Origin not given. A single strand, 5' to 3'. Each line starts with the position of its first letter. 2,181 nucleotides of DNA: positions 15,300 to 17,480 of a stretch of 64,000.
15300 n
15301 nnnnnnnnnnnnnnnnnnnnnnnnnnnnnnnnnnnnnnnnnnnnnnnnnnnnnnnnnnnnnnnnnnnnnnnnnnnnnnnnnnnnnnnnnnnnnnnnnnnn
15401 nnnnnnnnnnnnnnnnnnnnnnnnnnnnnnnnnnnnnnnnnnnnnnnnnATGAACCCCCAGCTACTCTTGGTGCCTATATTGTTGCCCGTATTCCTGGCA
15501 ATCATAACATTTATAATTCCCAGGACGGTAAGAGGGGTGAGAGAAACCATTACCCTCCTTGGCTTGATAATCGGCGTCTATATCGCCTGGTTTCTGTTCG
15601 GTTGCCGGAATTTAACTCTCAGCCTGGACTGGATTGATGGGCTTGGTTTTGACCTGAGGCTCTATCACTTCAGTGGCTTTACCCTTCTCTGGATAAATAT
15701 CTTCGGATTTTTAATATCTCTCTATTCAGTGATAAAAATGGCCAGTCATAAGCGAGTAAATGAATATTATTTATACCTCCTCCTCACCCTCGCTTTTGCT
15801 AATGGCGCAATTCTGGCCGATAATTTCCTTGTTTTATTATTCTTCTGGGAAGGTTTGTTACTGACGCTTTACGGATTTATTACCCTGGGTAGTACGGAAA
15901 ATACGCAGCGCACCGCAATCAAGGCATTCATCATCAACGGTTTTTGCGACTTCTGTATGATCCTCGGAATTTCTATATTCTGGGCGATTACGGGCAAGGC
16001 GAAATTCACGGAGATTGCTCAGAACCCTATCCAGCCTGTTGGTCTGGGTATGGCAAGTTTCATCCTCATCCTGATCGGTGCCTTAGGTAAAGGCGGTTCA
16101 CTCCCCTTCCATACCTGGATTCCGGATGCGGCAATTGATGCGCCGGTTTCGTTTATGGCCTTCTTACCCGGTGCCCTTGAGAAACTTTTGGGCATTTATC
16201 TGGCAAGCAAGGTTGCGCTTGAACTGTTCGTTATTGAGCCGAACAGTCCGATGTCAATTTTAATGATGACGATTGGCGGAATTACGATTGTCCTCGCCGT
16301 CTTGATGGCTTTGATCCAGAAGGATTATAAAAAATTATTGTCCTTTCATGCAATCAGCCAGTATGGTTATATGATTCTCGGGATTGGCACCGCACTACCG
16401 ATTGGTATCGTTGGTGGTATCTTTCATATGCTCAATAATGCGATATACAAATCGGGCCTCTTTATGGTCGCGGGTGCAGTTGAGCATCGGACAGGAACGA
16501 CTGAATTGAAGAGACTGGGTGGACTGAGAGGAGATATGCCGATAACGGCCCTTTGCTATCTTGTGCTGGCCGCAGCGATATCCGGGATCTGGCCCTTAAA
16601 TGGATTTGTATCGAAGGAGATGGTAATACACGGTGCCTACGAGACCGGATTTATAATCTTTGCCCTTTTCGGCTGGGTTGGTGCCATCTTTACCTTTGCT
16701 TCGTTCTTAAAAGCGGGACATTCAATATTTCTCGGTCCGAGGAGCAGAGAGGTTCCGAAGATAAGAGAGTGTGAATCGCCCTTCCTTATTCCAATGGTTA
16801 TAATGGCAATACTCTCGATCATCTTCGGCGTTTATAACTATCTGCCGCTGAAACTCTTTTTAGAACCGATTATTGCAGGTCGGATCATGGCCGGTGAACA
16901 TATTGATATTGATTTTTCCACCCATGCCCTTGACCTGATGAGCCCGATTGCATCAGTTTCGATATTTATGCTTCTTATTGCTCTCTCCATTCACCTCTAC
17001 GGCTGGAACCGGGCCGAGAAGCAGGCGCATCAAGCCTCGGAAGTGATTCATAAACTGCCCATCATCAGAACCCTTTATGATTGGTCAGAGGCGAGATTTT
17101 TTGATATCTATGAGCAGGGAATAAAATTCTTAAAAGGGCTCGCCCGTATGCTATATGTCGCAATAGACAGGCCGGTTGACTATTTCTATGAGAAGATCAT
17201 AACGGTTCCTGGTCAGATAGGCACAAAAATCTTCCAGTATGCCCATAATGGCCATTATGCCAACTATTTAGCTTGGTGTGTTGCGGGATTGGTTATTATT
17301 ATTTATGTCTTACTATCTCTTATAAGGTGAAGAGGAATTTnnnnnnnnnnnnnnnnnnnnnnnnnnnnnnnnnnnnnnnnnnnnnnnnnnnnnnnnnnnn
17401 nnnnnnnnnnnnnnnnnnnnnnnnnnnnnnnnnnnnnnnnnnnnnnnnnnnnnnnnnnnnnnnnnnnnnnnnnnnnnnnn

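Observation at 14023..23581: Complete 11-gene group-4 (energy-converting, Mbh/Hyf-like) [NiFe]-hydrogenase cluster with three antiporter-type subunits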

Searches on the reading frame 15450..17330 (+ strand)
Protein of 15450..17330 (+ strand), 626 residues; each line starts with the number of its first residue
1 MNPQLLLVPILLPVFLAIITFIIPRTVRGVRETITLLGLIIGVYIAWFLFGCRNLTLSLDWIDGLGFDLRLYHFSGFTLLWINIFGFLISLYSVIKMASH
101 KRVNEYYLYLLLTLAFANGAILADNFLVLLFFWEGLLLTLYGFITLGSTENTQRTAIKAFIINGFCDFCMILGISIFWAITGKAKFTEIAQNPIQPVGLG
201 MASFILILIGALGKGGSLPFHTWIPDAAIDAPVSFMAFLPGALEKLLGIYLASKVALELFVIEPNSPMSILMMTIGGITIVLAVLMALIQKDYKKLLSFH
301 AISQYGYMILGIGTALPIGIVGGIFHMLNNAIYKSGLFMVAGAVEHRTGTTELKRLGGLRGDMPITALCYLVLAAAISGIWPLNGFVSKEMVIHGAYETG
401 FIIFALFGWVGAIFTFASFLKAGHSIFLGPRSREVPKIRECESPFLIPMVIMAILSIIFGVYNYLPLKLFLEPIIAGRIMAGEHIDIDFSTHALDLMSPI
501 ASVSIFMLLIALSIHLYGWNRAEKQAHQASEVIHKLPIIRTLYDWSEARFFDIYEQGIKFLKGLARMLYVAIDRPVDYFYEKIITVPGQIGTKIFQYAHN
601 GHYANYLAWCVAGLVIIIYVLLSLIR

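Call 4: search_protein_families(library=pfam, proteins=[window:15450-17330:+], max_evalue=0.01)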
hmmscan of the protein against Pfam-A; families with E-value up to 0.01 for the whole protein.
window:15450-17330:+ (626 aa): 1 family
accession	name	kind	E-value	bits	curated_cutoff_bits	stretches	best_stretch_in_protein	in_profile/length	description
PF00361.26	Proton_antipo_M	-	1.9e-53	182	21.5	1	123-415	1-294/294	NADH:quinone oxidoreductase/Mrp antiporter, TM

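Call 5: search_protein_families(library=ncbifam, proteins=[window:15450-17330:+], max_evalue=0.01)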
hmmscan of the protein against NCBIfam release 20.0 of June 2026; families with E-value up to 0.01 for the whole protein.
window:15450-17330:+ (626 aa): 71 families (the best 25 are shown)
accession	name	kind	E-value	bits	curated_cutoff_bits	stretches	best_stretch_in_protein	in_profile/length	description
NF006419.0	PRK08668.1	equivalog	3.3e-81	273.9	617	1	7-619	5-610/613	NADH dehydrogenase subunit M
NF005141.0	PRK06590.1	equivalog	1.4e-74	252.1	556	1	5-622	4-610/615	NADH-quinone oxidoreductase subunit L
TIGR01974.1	NDH_I_L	subfamily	1.2e-68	232.6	407.5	1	6-621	3-629/630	NADH-quinone oxidoreductase subunit L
NF009288.0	PRK12648.1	equivalog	1.6e-67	228.4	1104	1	6-522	3-533/954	monovalent cation/H+ antiporter subunit A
NF006240.0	PRK08376.1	subfamily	2.5e-65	221.4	662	1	72-474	89-503/521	putative monovalent cation/H+ antiporter subunit D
TIGR00940.1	2a6301s01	subfamily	1.1e-63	215.8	920.45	1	10-522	5-548/793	monovalent cation:proton antiporter subunit A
NF009289.0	PRK12649.1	equivalog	2.6e-63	214.6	1117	1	7-537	12-551/789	putative monovalent cation/H+ antiporter subunit A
NF009287.0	PRK12647.1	equivalog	4.9e-62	210.5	937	1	7-531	4-530/773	putative monovalent cation/H+ antiporter subunit A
NF009310.0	PRK12668.1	equivalog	8.6e-62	209.7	564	1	14-464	11-435/584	Na(+)/H(+) antiporter subunit D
NF005097.0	PRK06525.1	equivalog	8e-61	206.2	430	1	5-461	4-473/480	hydrogenase 4 subunit D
NF009285.0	PRK12645.1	equivalog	2.9e-60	204.4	1028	1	5-530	3-563/804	Na+/H+ antiporter subunit A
NF004920.0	PRK06277.1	equivalog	3.9e-58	197.4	578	1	6-467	4-465/478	energy conserving hydrogenase EhbF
NF005086.0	PRK06521.1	equivalog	9.6e-58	196.1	667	1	4-469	6-498/669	hydrogenase 4 subunit B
NF009306.0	PRK12663.1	equivalog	1.1e-54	186.1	542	1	4-463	4-467/498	Na+/H+ antiporter subunit D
NF005818.0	PRK07691.1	equivalog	1.2e-54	186.1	586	1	4-462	4-468/496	Na+/H+ antiporter subunit D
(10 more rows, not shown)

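Call 18: search_solved_structures(query=window:15450-17330:+, max_evalue=1e-10)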
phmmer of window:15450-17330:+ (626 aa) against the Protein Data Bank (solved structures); distinct sequences matched with E-value up to 1e-10: 68 (the best 60 are shown).
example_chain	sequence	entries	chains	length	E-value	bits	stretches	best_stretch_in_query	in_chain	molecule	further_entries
7qru_D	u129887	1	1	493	7.4e-49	170.3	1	4-461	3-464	Na+/H+ antiporter subunit D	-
7qru_A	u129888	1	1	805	5.1e-46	160.9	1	13-475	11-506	Na+/H+ antiporter subunit A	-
6u8y_X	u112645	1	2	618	5.4e-43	150.9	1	10-498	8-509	NADH dehydrogenase subunit M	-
6z16_A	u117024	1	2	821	7.1e-42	147.2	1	8-490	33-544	Multisubunit Na+/H+ antiporter, A subunit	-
7d3u_A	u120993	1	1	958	9.8e-42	146.7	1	17-492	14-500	Monovalent Na+/H+ antiporter subunit A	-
4he8_L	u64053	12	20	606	7.8e-41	143.8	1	7-507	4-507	NADH-quinone oxidoreductase subunit 12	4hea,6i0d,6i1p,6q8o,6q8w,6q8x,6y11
6cfw_H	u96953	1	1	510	1.7e-40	142.7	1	3-464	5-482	Monovalent cation/H+ antiporter subunit D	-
8e9g_L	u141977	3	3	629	1.1e-37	133.4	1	66-476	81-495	NADH-quinone oxidoreductase, L subunit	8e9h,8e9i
7ar7_L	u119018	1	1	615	7.6e-36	127.3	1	59-460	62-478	NADH-ubiquinone oxidoreductase chain 5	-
7a23_a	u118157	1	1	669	9.3e-36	127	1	60-460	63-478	Nad5m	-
7aqq_L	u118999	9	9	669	9.3e-36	127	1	59-460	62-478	NADH-ubiquinone oxidoreductase chain 5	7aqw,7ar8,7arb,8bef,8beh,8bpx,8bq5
7z7r_L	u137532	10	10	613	5.8e-35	124.4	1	64-471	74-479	NADH dehydrogenase subunit L | NADH-quinone oxidoreductase subunit L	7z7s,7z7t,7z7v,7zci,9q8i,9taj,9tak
8e73_5M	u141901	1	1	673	5.9e-35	124.3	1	59-460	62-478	Nad5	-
3rko_L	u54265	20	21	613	1.1e-34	123.5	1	64-471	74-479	NADH-QUINONE OXIDOREDUCTASE SUBUNIT L | Proton-translocating NADH-quinone oxidoreductase, chain L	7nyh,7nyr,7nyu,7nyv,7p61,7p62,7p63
8qby_L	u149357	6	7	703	1.8e-33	119.5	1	34-466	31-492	NADH dehydrogenase subunit L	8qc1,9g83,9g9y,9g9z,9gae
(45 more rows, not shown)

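Call 71: search_solved_structures(query=A3, max_evalue=1e-20)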
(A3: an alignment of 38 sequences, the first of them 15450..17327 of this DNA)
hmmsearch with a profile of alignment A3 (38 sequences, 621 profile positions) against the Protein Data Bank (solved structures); distinct sequences matched with E-value up to 1e-20: 64 (the best 60 are shown).
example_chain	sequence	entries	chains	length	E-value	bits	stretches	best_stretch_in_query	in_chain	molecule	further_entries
7qru_D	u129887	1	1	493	6.4e-66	226.5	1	3-462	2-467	Na+/H+ antiporter subunit D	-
6cfw_H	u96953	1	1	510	1.2e-64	222.2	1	6-460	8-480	Monovalent cation/H+ antiporter subunit D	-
7qru_A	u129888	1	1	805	6.5e-64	219.9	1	4-477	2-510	Na+/H+ antiporter subunit A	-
4he8_L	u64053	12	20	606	3.4e-61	210.9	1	6-509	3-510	NADH-quinone oxidoreductase subunit 12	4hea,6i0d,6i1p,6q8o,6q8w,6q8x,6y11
8e9g_L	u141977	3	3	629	3.3e-60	207.6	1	10-617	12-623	NADH-quinone oxidoreductase, L subunit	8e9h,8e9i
6z16_A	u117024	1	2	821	9.6e-60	206.1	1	6-520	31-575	Multisubunit Na+/H+ antiporter, A subunit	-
6u8y_X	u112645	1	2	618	1.9e-58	201.8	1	9-466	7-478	NADH dehydrogenase subunit M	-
3rko_L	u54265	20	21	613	5.5e-57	197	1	4-471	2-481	NADH-QUINONE OXIDOREDUCTASE SUBUNIT L | Proton-translocating NADH-quinone oxidoreductase, chain L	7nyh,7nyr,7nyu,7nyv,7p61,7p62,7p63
7z7r_L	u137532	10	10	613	5.5e-57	197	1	4-471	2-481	NADH dehydrogenase subunit L | NADH-quinone oxidoreductase subunit L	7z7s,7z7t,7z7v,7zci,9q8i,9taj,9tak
6hum_F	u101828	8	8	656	9.6e-56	192.9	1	56-552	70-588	NADH dehydrogenase subunit 5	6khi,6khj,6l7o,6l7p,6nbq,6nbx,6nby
8qby_L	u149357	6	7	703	3.3e-54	187.8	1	2-465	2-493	NADH dehydrogenase subunit L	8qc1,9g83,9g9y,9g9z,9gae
7a23_a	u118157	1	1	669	3.8e-51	177.7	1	60-462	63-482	Nad5m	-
7d3u_A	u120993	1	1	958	4.4e-51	177.5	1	54-420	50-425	Monovalent Na+/H+ antiporter subunit A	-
7aqq_L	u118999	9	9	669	1.1e-50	176.2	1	60-462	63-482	NADH-ubiquinone oxidoreductase chain 5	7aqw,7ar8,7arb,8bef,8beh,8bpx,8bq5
7ar7_L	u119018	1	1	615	1.8e-50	175.5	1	60-460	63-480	NADH-ubiquinone oxidoreductase chain 5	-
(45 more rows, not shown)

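Call 78: find_homologous_proteins(query=window:15450-17330:+, max_evalue=1e-30)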
Query window:15450-17330:+ (626 aa): 4830 proteins with E <= 1e-30 among 8000 candidates; the best 120 are listed.
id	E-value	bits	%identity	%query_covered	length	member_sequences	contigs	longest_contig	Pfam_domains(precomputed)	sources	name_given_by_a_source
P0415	0.0e+0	1382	100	100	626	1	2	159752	PF00361.26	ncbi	ncbi:MAG: proton-conducting transporter membrane subunit [candidate division WOR-3 bacterium]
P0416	0.0e+0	1118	76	100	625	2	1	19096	PF00361.26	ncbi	-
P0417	0.0e+0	1078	74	100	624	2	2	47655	PF00361.26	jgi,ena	-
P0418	0.0e+0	1075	75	100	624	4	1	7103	PF00361.26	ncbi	ncbi:MAG: NADH-quinone oxidoreductase subunit 5 family protein [bacterium]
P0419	0.0e+0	1075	76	100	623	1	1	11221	PF00361.26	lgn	-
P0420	0.0e+0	1075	74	100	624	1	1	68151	PF00361.26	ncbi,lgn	-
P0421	0.0e+0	1071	76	100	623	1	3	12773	PF00361.26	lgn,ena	-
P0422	0.0e+0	1062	74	100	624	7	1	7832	PF00361.26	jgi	jgi:NADH-quinone oxidoreductase subunit L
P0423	0.0e+0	1061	74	100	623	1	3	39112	PF00361.26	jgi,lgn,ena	-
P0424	0.0e+0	1060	75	100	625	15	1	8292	PF00361.26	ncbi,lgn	ncbi:MAG: NADH-quinone oxidoreductase subunit L [candidate division WOR-3 bacterium]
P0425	0.0e+0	1056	74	100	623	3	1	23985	PF00361.26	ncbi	-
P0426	1.0e-274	931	67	100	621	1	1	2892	PF00361.26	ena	-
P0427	9.7e-274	928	66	100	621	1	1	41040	PF00361.26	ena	-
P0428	1.0e-272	925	67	100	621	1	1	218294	PF00361.26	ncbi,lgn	-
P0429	5.8e-272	922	65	100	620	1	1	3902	PF00361.26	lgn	-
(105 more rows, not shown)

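Call 80: find_encoding_contigs(protein=P0415, flank=10000, max_places=3)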
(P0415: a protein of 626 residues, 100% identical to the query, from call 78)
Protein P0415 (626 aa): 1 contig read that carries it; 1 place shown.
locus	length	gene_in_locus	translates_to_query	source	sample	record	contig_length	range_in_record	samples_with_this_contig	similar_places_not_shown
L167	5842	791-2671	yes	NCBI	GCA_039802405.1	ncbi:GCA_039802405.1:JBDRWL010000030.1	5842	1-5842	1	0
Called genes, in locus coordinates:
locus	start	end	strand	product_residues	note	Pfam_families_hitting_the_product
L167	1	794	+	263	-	PF00361:Proton_antipo_M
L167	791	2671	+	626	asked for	PF00361:Proton_antipo_M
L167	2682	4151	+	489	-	PF00361:Proton_antipo_M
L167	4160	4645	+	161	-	PF13244:MbhD (weak), PF00499:Oxidored_q3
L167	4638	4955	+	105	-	PF00420:Oxidored_q2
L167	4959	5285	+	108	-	-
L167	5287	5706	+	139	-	PF01058:Oxidored_q6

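Call 89: predict_structure(alignment_id=A5)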
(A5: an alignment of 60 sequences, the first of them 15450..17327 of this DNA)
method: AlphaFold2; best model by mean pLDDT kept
length: 626 residues; sequences in the alignment: 60
mean_pLDDT: 83.9   pTM: 0.82
mean pLDDT of the five models: 83.9, 81.8, 81.5, 77.9, 77.4
residues with pLDDT >= 90: 197; 70-90: 367; 50-70: 55; < 50: 7
segments of 3 or more residues with pLDDT < 50: 480-485
pLDDT, mean of each block of 10 residues (from residue 1): 90 96 88 94 94 86 82 87 91 86 92 95 93 91 86 85 88 94 88 87 91 68 70 68 81 86 88 91 85 86 87 89 85 85 86 89 92 85 80 90 92 91 90 83 82 84 76 65 53 71 89 91 84 75 73 75 87 85 76 63 63 84 78
secondary structure, 60 per line:
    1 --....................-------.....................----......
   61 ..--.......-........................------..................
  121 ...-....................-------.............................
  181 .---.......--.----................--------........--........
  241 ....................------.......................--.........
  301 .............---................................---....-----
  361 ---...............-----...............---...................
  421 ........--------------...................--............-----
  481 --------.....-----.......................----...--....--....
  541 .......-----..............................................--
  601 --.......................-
elements in order: H3-22 H30-50 E55-62 E65-71 H73-96 H103-122 H126-144 H152-181 H186-191 H199-214 H223-230 H233-259 H267-289 H293-313 H317-348 H364-378 H384-398 H402-428 H443-461 H464-475 H489-493 H499-521 H531-534 H537-547 H553-598 H603-625

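Call 93: fold_search(model_id=the predicted structure, library=pdb)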
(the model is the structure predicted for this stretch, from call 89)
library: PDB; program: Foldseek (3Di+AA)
matches with E <= 10: 547; with E <= 0.001: 194
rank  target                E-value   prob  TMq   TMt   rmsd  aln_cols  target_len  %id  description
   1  7qru_A                1.3e-22  1.00  0.77  0.61   7.5       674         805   25  Structure of Bacillus pseudofirmus Mrp antiporter complex, monomer (released 2022-11-09)
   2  9a6h_A                2.2e-22  1.00  0.73  0.58   9.9       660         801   23  Integrative model of MRPA-MRPD by crosslinking MS and deep learning (released 2024-09-18)
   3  4he8_F                1.6e-21  1.00  0.77  0.79   5.6       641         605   24  Crystal structure of the membrane domain of respiratory complex I from Thermus thermophilus (released 2013-02-13)
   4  6z16_A                1.7e-21  1.00  0.75  0.60   6.8       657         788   23  Structure of the Mrp antiporter complex (released 2020-08-12)
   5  8e9i_L                2.2e-21  1.00  0.80  0.81   4.7       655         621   22  Mycobacterial respiratory complex I, semi-inserted quinone (released 2022-10-12)
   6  3rko_B                3.2e-21  1.00  0.77  0.78   5.0       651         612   23  Crystal structure of the membrane domain of respiratory complex I from E. coli at 3.0 angstrom resolution (released 2011-08-03)
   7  7p64_L                3.7e-21  1.00  0.79  0.81   5.0       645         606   24  Complex I from E. coli, DDM/LMNG-purified, under Turnover at pH 6, Open state (released 2022-09-21)
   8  6khj_F                4.8e-21  1.00  0.76  0.75   5.2       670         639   24  Supercomplex for electron transfer (released 2020-02-12)
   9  8bpx_L                6.3e-21  1.00  0.81  0.77   4.8       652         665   21  Cryo-EM structure of the Arabidopsis thaliana I+III2 supercomplex (Complete composition) (released 2023-01-25)
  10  7z7s_L                8.4e-21  1.00  0.78  0.81   5.0       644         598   23  Complex I from E. coli, LMNG-purified, under Turnover at pH 6, Closed state (released 2022-09-21)
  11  9a6h_B                9.1e-21  1.00  0.69  0.87   2.8       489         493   25  Integrative model of MRPA-MRPD by crosslinking MS and deep learning (released 2024-09-18)
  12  6hum_F                1.1e-20  1.00  0.76  0.78   5.3       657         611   22  Structure of the photosynthetic complex I from Thermosynechococcus elongatus (released 2019-01-09)
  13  7p63_L                1.5e-20  1.00  0.77  0.80   5.0       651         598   23  Complex I from E. coli, DDM/LMNG-purified, under Turnover at pH 6, Closed state (released 2022-09-21)
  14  6khi_F                1.5e-20  1.00  0.76  0.74   5.3       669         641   24  Supercomplex for cylic electron transport in cyanobacteria (released 2020-02-12)
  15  7z84_L                1.6e-20  1.00  0.77  0.79   5.3       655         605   24  Complex I from E. coli, DDM/LMNG-purified, under Turnover at pH 8, Open-ready state (released 2022-09-21)
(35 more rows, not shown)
